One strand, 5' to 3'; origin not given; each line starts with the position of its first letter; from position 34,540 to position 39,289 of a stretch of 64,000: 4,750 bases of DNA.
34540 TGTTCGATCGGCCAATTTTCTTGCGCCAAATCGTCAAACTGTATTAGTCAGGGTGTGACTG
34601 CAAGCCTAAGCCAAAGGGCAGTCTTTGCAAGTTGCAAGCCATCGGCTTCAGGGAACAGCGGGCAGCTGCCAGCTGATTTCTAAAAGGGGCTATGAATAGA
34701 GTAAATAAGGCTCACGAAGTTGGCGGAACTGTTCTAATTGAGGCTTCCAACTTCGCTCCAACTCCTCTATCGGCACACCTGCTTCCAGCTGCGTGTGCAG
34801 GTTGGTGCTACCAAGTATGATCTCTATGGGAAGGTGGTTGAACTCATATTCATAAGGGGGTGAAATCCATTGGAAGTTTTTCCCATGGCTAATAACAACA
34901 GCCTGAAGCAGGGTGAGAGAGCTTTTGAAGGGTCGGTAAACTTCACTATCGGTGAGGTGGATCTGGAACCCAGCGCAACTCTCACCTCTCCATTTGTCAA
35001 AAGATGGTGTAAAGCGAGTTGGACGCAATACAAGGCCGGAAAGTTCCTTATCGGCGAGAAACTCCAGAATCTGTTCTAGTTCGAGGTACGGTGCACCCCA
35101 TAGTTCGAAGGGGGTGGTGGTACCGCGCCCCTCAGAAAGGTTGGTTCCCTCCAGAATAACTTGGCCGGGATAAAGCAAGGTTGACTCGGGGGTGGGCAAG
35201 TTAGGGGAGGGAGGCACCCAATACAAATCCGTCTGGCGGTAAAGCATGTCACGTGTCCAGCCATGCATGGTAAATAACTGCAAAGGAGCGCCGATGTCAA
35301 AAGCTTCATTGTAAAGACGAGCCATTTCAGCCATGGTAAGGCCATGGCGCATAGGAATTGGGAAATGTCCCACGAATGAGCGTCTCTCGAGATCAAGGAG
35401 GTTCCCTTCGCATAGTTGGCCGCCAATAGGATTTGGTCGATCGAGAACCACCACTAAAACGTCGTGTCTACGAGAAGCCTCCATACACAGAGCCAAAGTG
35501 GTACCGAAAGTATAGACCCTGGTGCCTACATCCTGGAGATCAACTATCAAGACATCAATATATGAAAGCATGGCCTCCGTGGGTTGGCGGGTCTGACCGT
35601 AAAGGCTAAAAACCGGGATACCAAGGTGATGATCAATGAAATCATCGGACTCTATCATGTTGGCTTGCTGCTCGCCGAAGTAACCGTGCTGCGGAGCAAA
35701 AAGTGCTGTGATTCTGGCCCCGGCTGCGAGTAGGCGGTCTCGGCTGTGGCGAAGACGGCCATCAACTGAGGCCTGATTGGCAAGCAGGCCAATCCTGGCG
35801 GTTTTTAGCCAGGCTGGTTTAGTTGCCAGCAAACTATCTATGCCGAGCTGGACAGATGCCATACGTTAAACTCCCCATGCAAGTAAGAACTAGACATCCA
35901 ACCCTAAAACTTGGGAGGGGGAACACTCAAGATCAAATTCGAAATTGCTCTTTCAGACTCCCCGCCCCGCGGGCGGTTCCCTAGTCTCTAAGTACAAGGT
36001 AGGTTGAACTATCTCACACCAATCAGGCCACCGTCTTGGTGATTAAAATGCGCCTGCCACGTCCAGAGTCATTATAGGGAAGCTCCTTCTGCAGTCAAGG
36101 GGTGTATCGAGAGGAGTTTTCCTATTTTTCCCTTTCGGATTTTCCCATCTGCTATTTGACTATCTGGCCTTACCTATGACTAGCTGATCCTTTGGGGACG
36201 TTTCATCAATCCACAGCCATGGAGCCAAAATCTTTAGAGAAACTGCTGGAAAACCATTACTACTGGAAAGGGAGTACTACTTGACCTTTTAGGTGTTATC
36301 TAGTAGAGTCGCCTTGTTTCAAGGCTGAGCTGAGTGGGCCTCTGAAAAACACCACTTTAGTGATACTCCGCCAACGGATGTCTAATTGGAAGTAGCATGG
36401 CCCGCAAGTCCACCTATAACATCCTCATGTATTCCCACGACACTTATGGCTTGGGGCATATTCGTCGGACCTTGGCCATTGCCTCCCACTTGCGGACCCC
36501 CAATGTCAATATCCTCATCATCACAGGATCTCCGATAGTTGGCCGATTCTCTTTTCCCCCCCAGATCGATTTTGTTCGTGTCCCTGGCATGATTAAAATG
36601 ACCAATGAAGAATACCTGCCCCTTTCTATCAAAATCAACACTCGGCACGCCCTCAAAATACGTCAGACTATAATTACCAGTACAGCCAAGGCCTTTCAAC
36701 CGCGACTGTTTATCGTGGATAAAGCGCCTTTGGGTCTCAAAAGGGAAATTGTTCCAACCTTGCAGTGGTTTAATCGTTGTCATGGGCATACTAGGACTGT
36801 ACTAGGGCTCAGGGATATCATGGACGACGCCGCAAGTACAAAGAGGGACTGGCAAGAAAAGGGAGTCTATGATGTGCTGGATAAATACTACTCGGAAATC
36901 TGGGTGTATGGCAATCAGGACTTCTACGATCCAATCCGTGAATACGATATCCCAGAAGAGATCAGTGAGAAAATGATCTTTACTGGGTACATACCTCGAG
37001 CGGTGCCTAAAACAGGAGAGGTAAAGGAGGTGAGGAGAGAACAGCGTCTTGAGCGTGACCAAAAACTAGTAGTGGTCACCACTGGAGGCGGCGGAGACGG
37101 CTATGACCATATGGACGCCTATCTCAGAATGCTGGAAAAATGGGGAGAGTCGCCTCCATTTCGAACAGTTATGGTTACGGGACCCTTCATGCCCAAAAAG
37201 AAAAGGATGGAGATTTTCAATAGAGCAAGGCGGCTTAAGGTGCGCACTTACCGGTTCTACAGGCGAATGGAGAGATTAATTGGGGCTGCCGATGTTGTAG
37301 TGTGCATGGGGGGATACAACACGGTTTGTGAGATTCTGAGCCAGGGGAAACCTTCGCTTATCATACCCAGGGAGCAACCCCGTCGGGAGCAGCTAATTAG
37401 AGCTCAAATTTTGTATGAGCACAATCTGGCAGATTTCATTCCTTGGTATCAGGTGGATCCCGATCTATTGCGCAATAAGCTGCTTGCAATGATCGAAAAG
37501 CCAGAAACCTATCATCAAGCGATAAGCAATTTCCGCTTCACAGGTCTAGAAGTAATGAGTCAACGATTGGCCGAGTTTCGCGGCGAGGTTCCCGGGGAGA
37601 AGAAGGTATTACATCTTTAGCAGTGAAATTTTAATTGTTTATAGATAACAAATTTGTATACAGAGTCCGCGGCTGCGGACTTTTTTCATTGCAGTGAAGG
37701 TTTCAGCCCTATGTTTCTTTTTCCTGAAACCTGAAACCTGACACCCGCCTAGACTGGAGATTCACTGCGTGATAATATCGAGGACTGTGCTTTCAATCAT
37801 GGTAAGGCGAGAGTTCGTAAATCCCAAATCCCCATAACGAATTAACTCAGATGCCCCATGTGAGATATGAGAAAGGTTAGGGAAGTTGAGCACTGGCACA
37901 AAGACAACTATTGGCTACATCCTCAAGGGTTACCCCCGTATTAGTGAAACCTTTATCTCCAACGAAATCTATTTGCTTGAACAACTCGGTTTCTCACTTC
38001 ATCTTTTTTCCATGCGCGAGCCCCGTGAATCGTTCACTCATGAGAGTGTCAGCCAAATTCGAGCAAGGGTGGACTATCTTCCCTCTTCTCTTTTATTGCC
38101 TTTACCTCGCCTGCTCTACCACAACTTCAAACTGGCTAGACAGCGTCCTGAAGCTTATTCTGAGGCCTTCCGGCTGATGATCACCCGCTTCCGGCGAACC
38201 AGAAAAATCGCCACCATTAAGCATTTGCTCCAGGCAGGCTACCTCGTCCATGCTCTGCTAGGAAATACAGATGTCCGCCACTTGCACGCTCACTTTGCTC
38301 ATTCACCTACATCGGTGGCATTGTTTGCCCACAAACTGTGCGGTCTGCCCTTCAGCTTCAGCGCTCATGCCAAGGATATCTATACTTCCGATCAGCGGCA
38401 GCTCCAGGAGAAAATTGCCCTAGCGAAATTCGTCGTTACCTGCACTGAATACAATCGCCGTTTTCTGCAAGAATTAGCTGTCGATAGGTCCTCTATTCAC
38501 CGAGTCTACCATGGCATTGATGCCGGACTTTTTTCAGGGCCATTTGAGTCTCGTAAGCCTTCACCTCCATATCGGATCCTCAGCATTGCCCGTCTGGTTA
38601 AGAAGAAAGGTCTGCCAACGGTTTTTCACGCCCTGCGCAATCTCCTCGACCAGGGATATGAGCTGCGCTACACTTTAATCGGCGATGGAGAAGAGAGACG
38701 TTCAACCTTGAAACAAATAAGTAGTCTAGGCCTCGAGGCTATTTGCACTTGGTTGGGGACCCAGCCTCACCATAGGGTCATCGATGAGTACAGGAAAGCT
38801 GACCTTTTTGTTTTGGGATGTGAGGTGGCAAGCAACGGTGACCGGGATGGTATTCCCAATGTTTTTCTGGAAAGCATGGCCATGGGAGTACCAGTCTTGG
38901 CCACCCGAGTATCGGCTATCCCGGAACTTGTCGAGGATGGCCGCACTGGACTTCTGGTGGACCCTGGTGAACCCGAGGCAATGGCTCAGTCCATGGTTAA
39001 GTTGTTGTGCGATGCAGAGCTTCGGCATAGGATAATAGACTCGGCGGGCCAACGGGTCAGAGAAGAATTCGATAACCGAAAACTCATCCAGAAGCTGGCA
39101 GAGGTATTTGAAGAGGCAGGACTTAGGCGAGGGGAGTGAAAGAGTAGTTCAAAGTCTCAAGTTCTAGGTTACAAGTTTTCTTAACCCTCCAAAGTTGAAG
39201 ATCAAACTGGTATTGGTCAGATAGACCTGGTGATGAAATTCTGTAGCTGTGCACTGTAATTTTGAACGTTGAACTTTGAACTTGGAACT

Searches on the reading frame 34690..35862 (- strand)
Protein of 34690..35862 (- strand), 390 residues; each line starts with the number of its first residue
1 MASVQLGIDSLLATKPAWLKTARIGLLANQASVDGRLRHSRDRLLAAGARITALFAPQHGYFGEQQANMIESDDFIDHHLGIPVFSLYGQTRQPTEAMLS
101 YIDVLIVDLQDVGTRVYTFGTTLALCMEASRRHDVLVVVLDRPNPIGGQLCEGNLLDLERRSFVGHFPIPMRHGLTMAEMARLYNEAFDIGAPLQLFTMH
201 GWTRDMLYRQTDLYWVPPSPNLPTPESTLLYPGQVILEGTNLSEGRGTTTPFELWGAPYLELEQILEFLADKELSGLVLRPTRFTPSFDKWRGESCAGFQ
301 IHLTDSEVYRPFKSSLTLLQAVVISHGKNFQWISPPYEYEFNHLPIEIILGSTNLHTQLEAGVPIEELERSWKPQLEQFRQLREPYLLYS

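Call 51: search_protein_families(library=pfam, proteins=[window:34690-35862:-], max_evalue=0.00001)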
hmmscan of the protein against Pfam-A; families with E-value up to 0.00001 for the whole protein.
window:34690-35862:- (390 aa): 2 families
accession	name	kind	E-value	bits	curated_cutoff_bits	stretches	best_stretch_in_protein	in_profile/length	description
PF07075.17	NamZ_N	-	5.6e-76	254.9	26.9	1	24-225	1-202/203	Exo-beta-N-acetylmuramidase NamZ, N-terminal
PF20732.2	NamZ_C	-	1.1e-48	166.3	25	1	229-389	1-152/152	Exo-beta-N-acetylmuramidase NamZ, C-terminal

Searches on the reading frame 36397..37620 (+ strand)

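Call 51: search_protein_families(library=pfam, proteins=[window:36397-37620:+], max_evalue=0.00001)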
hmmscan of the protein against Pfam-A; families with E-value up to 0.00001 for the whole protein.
window:36397-37620:+ (407 aa): 1 family
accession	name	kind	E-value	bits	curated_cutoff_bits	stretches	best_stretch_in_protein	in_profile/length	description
PF04101.22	Glyco_tran_28_C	-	2.9e-15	57.1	22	1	254-379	30-154/166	Glycosyltransferase family 28 C-terminal domain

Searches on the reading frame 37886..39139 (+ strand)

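Call 51: search_protein_families(library=pfam, proteins=[window:37886-39139:+], max_evalue=0.00001)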
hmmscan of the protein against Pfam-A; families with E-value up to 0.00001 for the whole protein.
window:37886-39139:+ (417 aa): 4 families
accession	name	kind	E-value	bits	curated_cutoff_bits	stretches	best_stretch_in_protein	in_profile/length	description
PF00534.26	Glycos_transf_1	-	4.7e-35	121.1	26.4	1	220-387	7-169/172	Glycosyl transferases group 1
PF13692.12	Glyco_trans_1_4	-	1.9e-30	106.4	27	1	230-376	3-142/142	Glycosyl transferases group 1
PF13439.12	Glyco_transf_4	-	3.5e-08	34.1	28.5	1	104-213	47-168/170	Glycosyltransferase Family 4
PF13524.12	Glyco_trans_1_2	-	7.8e-08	32.8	25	1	258-404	13-142/144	Glycosyl transferase-like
